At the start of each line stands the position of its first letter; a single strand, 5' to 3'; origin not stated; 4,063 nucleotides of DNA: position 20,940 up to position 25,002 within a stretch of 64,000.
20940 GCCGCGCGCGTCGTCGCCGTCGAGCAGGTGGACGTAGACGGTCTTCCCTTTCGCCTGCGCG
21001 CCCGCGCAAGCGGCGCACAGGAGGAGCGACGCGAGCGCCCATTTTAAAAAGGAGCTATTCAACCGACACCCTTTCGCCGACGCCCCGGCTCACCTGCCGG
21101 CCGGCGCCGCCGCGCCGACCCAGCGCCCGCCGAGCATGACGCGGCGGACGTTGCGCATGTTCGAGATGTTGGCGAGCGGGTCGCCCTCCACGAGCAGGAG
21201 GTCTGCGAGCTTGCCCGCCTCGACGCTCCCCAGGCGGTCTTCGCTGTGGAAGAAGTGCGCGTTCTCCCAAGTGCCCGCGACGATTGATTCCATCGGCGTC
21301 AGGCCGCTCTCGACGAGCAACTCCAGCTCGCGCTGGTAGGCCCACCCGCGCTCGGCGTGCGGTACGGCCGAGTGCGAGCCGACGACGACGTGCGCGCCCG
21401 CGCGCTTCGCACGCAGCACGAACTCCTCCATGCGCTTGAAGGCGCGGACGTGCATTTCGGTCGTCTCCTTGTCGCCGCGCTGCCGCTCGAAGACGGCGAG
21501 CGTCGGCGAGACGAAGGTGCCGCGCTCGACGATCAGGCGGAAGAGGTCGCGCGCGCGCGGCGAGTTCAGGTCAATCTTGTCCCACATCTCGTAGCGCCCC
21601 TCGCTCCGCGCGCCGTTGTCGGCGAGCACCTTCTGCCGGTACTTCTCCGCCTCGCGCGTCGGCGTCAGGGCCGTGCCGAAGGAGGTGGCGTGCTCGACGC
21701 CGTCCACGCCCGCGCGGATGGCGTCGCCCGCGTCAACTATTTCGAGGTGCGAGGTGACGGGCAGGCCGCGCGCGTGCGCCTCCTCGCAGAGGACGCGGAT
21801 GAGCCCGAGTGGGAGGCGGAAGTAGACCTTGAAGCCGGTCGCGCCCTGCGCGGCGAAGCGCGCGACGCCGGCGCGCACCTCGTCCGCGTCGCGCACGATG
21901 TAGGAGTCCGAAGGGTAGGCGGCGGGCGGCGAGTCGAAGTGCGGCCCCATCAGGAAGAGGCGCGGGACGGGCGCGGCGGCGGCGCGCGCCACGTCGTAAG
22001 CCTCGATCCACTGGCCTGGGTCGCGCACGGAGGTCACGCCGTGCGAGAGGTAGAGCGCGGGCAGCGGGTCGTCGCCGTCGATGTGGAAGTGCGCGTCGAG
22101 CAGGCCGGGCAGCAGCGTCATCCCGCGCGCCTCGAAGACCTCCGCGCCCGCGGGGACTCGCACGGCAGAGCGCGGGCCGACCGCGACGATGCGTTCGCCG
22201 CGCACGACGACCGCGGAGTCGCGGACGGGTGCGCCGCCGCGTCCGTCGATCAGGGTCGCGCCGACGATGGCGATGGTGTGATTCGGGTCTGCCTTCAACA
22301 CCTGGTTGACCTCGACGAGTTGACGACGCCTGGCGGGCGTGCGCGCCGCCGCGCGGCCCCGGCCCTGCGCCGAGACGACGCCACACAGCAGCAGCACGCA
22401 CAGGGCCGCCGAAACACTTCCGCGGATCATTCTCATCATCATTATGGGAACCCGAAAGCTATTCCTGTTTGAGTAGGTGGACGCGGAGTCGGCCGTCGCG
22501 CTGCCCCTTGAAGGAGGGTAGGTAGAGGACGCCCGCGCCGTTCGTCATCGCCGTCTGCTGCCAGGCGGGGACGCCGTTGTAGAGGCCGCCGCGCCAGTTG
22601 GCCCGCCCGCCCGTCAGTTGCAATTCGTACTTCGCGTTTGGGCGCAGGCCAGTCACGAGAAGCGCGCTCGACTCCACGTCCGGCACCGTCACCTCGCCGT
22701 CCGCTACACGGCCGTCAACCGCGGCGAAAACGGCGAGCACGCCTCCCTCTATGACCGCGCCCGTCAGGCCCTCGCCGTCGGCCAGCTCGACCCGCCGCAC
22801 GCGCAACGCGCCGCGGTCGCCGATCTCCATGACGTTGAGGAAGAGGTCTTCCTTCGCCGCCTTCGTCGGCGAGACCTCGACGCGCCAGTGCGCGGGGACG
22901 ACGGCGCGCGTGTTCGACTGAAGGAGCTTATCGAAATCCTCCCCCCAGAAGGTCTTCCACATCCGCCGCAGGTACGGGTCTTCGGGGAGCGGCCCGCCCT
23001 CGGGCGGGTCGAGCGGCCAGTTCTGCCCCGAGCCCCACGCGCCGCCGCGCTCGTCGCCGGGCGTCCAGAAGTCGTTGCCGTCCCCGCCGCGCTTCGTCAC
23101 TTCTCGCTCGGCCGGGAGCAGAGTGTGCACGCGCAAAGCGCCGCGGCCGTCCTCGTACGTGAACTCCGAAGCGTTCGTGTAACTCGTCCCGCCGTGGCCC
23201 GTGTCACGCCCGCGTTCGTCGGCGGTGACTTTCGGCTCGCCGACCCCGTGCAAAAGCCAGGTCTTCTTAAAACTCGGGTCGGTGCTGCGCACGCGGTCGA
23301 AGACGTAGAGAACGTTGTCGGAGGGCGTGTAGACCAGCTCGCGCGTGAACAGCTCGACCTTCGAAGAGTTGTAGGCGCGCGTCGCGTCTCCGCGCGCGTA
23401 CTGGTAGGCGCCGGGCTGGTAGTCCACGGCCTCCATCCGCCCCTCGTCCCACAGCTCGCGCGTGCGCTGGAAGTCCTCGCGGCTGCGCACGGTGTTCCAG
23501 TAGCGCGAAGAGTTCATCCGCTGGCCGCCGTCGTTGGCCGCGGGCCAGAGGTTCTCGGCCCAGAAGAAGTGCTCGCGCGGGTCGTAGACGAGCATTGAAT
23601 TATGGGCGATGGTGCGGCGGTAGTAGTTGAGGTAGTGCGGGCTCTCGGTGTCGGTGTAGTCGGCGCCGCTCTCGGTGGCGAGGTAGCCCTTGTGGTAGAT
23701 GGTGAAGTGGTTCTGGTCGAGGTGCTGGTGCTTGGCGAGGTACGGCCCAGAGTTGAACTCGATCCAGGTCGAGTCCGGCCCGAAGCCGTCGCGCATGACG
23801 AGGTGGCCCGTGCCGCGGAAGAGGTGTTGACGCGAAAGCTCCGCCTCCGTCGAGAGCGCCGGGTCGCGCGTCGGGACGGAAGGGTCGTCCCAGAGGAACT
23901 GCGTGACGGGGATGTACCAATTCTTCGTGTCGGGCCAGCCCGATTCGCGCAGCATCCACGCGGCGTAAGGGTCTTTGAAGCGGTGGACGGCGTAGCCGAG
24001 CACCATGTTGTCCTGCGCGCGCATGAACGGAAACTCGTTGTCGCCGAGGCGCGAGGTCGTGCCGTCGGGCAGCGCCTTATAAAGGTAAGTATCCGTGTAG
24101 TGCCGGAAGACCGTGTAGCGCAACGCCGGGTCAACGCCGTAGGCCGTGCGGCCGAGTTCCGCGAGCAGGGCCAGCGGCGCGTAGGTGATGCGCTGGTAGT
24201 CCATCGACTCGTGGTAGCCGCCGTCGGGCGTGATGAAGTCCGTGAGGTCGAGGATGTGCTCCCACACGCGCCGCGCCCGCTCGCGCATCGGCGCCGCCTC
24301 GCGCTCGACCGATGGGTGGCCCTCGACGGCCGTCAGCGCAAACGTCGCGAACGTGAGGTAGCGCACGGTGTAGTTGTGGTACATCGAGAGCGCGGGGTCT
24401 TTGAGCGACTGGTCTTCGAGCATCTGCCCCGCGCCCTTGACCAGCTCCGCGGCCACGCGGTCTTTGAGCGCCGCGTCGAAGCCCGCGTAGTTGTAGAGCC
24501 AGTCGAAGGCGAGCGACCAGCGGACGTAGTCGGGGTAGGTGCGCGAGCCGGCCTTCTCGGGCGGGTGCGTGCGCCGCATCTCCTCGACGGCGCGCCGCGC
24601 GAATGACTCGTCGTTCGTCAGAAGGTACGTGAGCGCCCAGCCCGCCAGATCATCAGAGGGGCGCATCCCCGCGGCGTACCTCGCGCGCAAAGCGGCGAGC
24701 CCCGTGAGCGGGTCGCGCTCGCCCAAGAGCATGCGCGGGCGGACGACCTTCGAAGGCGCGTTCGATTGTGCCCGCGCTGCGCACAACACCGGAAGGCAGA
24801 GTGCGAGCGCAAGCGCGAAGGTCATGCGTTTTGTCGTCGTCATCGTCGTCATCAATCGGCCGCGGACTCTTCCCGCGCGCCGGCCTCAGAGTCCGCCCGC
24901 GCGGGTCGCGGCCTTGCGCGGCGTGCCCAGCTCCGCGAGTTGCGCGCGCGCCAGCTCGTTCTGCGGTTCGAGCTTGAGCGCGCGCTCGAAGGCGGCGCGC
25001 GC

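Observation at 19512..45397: Sixteen-gene, roughly 26-kb co-directional operon built mostly from uncharacterised enzyme families (main candidate for an undescribed catabolic system)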

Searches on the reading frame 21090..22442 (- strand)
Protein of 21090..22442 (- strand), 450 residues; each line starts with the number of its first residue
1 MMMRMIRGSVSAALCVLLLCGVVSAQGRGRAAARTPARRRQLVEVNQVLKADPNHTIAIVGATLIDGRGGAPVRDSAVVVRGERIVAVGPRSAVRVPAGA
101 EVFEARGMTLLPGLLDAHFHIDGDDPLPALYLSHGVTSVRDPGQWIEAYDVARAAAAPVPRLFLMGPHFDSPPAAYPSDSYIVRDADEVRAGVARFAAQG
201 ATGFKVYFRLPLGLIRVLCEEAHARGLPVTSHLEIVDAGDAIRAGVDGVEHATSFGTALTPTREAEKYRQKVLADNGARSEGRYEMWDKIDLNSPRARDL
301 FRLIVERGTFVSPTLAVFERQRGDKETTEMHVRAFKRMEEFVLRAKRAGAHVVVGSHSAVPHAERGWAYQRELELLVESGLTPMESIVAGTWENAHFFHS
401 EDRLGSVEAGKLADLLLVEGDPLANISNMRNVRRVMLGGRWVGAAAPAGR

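Call 5: search_protein_families(library=pfam, proteins=[window:21090-22442:-], max_evalue=0.01)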
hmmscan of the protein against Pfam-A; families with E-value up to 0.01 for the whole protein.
window:21090-22442:- (450 aa): 3 families
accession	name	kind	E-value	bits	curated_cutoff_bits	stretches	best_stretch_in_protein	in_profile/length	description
PF01979.26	Amidohydro_1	-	1.7e-19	70.7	25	1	110-442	2-345/345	Amidohydrolase family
PF07969.17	Amidohydro_3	-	3.2e-10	40.5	29.7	2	101-189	1-86/472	Amidohydrolase family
PF22039.1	HUTI_composite_bact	-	1.5e-05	25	25.5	1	77-95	2-20/26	Imidazolonepropionase-like composite domain, bacteria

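Call 7: search_protein_families(library=ncbifam, proteins=[window:21090-22442:-], max_evalue=0.001)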
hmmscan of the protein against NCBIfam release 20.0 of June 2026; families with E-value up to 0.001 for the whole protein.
window:21090-22442:- (450 aa): 24 families
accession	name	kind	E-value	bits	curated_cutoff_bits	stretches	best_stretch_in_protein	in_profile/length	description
NF051886.1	XaaProDiPepCaul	equivalog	1.1e-38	133.3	500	2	340-441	299-396/398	Xaa-Pro dipeptidase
NF006056.0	PRK08204.1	subfamily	1.1e-10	40.9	391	1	75-121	24-67/449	hypothetical protein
TIGR01224.1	hutI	equivalog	8.2e-09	34.8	298.15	1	75-121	3-49/377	imidazolonepropionase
NF006679.0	PRK09228.1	subfamily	7e-07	28.3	351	0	74-120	30-78/433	guanine deaminase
TIGR01178.1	ade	equivalog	1.1e-06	27.4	472.5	0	76-128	20-66/552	adenine deaminase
NF006055.0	PRK08203.1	equivalog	1.2e-06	27.4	532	1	72-121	23-71/455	8-oxoguanine deaminase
NF011990.0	PRK15446.2-6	subfamily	1.5e-06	27.1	233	0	74-118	18-63/390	alpha-D-ribose 1-methylphosphonate 5-triphosphate diphosphatase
NF006549.0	PRK09045.1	equivalog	1.7e-06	26.9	540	0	73-120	27-75/444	TRZ/ATZ family hydrolase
NF007457.0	PRK10027.1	equivalog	2.6e-06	25.9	768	1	47-124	22-96/588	adenine deaminase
NF004636.0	PRK05985.1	subfamily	4.7e-06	25.7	408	1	76-122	18-62/398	amidohydrolase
NF005557.0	PRK07228.1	equivalog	6e-06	25.2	522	0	69-121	15-65/445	5'-deoxyadenosine deaminase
TIGR03178.1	allantoinase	equivalog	6.9e-06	25.1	357.85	1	73-122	15-61/441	allantoinase AllB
NF006689.0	PRK09237.1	equivalog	9.5e-06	24.4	371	1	59-121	7-66/383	amidohydrolase/deacetylase family metallohydrolase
NF011989.0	PRK15446.2-5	equivalog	1.1e-05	24.4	565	1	73-119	18-61/385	alpha-D-ribose 1-methylphosphonate 5-triphosphate diphosphatase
TIGR00221.1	nagA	equivalog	3.2e-05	23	225.65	0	73-120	19-64/380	N-acetylglucosamine-6-phosphate deacetylase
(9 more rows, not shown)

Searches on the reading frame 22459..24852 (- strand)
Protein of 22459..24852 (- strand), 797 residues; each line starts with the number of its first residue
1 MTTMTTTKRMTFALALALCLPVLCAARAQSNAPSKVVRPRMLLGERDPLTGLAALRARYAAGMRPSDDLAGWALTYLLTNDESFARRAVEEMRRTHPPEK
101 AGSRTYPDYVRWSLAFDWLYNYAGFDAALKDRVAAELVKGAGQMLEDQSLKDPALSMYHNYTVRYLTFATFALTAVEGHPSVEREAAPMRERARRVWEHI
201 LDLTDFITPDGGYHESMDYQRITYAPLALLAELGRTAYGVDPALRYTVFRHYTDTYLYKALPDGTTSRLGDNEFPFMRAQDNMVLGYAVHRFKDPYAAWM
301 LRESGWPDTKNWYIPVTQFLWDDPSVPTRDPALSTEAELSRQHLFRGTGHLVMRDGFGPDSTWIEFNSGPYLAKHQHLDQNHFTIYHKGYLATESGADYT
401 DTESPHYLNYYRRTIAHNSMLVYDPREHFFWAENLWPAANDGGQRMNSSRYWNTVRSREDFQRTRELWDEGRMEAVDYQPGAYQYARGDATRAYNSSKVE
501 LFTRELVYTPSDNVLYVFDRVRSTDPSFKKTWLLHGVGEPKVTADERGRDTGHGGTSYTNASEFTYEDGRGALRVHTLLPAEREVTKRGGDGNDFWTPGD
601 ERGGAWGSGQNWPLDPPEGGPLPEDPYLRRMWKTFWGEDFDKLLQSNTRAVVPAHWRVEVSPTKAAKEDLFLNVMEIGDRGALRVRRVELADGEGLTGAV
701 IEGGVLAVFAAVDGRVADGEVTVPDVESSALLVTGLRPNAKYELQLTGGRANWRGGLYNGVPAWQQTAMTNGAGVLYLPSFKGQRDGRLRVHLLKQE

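Call 5: search_protein_families(library=pfam, proteins=[window:22459-24852:-], max_evalue=0.01)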
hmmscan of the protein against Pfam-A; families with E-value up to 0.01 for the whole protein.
window:22459-24852:- (797 aa): 1 family
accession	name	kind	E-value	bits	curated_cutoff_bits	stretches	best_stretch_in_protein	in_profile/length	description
PF07940.18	Hepar_II_III_C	-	1.3e-09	38.4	24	1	341-569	5-195/237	Heparinase II/III-like, C-terminal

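Call 7: search_protein_families(library=ncbifam, proteins=[window:22459-24852:-], max_evalue=0.001)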
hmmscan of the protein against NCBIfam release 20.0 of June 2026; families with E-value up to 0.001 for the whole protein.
window:22459-24852:- (797 aa): 1 family
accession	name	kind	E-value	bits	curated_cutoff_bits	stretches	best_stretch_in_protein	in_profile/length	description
NF045571.1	HepHepsulflyase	equivalog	2.1e-55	188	600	2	73-600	113-634/774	heparin/heparin-sulfate lyase HepB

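Call 15: search_solved_structures(query=window:22459-24852:-, max_evalue=0.01)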
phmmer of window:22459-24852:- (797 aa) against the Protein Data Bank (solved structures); distinct sequences matched with E-value up to 0.01: 6.
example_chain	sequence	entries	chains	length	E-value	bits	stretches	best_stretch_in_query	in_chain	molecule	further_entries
2fuq_A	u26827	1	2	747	2.7e-44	154.6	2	73-599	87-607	heparinase II protein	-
2fut_A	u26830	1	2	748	3.1e-44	154.4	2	73-599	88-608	heparinase II protein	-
3e80_A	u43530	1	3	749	3.1e-44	154.3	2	73-599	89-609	Heparinase II protein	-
3e7j_A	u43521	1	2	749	9.5e-43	149.4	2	177-599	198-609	Heparinase II protein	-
6lja_A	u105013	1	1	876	2.9e-06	28.7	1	185-548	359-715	Heparinase II/III-like protein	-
6ljl_A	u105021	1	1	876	8.4e-06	27.2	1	272-548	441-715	Heparinase II/III-like protein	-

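Call 42: search_solved_structures(query=window:22459-24852:-, max_evalue=1e-30, show_alignments=1)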
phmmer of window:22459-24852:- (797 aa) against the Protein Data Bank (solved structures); distinct sequences matched with E-value up to 1e-30: 4.
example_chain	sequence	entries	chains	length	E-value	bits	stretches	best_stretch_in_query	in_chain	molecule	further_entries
2fuq_A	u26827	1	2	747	2.7e-44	154.6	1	73-599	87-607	heparinase II protein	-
2fut_A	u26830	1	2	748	3.1e-44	154.4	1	73-599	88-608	heparinase II protein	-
3e80_A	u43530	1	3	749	3.1e-44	154.3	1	73-599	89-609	Heparinase II protein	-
3e7j_A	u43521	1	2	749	9.5e-43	149.4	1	177-599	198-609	Heparinase II protein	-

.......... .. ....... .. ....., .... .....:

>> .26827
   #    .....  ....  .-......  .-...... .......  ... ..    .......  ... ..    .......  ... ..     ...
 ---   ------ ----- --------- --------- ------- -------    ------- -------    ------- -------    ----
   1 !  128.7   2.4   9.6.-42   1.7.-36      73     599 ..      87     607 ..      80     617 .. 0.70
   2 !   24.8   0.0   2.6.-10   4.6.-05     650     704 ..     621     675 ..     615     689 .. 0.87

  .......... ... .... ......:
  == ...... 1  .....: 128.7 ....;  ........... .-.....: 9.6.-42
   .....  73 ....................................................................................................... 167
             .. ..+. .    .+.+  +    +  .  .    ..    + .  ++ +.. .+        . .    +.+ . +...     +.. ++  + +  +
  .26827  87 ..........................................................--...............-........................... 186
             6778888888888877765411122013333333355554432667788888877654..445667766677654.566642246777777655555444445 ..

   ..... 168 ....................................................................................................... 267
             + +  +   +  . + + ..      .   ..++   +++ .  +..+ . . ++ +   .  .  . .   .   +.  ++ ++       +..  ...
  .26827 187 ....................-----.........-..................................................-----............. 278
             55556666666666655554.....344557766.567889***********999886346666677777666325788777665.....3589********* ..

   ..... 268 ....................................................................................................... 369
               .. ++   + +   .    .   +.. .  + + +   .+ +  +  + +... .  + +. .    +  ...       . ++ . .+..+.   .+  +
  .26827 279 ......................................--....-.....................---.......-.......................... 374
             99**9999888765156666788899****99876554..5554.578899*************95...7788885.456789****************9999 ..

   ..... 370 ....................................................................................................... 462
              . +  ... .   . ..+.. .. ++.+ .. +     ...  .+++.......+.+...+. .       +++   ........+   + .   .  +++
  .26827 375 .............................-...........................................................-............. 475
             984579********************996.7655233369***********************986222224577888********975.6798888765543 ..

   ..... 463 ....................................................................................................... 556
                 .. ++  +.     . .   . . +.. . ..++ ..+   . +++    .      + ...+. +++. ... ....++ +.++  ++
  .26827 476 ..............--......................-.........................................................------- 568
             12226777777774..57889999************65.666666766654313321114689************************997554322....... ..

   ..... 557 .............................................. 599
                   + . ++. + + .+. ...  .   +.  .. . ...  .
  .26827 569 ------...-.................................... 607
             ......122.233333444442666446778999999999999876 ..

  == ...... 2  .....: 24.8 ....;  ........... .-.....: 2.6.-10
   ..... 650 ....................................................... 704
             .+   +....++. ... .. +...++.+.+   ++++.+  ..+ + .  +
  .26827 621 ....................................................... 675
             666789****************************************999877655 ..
